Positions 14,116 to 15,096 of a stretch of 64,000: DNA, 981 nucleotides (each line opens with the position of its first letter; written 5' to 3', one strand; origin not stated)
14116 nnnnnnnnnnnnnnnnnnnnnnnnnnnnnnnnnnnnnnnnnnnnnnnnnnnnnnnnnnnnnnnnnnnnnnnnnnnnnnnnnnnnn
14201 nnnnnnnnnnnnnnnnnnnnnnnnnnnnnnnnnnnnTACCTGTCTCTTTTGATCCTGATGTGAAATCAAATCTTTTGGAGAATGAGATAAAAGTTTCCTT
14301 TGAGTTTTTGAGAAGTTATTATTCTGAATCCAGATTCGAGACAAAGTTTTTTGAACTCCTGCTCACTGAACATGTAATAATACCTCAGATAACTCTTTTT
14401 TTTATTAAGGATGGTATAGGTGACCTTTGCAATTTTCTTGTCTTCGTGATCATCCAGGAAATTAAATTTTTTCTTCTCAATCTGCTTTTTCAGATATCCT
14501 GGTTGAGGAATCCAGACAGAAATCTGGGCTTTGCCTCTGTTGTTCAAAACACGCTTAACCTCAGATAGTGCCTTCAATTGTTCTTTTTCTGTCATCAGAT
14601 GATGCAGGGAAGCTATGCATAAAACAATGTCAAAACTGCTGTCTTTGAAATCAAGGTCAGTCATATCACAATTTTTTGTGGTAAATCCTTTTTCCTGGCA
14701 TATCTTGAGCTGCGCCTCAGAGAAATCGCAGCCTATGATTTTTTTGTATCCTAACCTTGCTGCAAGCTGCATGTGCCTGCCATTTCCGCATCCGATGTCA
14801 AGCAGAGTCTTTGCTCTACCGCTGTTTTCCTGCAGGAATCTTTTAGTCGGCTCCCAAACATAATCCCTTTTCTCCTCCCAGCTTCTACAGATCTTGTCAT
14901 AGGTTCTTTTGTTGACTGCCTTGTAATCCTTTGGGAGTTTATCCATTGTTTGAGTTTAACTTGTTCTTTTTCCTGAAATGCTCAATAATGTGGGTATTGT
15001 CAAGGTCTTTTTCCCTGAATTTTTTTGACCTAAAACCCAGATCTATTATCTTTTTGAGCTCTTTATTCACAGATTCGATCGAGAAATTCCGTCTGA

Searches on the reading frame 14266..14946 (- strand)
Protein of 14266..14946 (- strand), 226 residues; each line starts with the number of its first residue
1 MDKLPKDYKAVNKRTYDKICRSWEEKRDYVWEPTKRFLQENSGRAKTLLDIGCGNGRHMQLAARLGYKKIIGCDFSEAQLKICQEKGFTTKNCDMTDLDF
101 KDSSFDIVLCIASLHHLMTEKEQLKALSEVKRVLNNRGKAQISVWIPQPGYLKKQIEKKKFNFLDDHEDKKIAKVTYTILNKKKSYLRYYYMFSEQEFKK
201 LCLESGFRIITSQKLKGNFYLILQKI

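Call 37: search_protein_families(library=pfam, proteins=[window:14266-14946:-], max_evalue=0.0001)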
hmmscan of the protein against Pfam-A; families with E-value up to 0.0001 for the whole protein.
window:14266-14946:- (226 aa): 12 families
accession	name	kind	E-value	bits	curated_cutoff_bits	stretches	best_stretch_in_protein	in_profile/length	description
PF08241.18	Methyltransf_11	-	3.2e-22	79.4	21.2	1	49-139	1-92/95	Methyltransferase domain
PF13649.12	Methyltransf_25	-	2.2e-21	76.8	27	1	49-138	2-97/97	Methyltransferase domain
PF13847.12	Methyltransf_31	-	2.3e-16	60.2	27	1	45-143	4-110/145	Methyltransferase domain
PF08242.18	Methyltransf_12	-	1.7e-14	54.7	30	1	49-139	1-97/98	Methyltransferase domain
PF13489.12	Methyltransf_23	-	1.3e-13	51.5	27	1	25-211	3-163/164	Methyltransferase domain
PF05148.21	Methyltransf_8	-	1.5e-07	32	27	1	44-183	72-196/219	Hypothetical methyltransferase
PF05219.18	DREV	-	1.8e-06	27.7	26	1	41-156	90-200/265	DREV methyltransferase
PF01728.25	FtsJ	-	4.2e-06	27.2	24.1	1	44-113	21-100/181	FtsJ-like methyltransferase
PF01209.24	Ubie_methyltran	-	6.9e-06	26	20.1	1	26-141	30-150/233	ubiE/COQ5 methyltransferase family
PF07021.18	MetW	-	8.1e-06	26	21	1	47-126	16-97/193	Methionine biosynthesis protein MetW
PF02353.26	CMAS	-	9.3e-06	25.6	27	1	46-139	64-161/273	Mycolic acid cyclopropane synthetase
PF08003.17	Methyltransf_9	-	5.8e-05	22.6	23.8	0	26-138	99-213/315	Protein of unknown function (DUF1698)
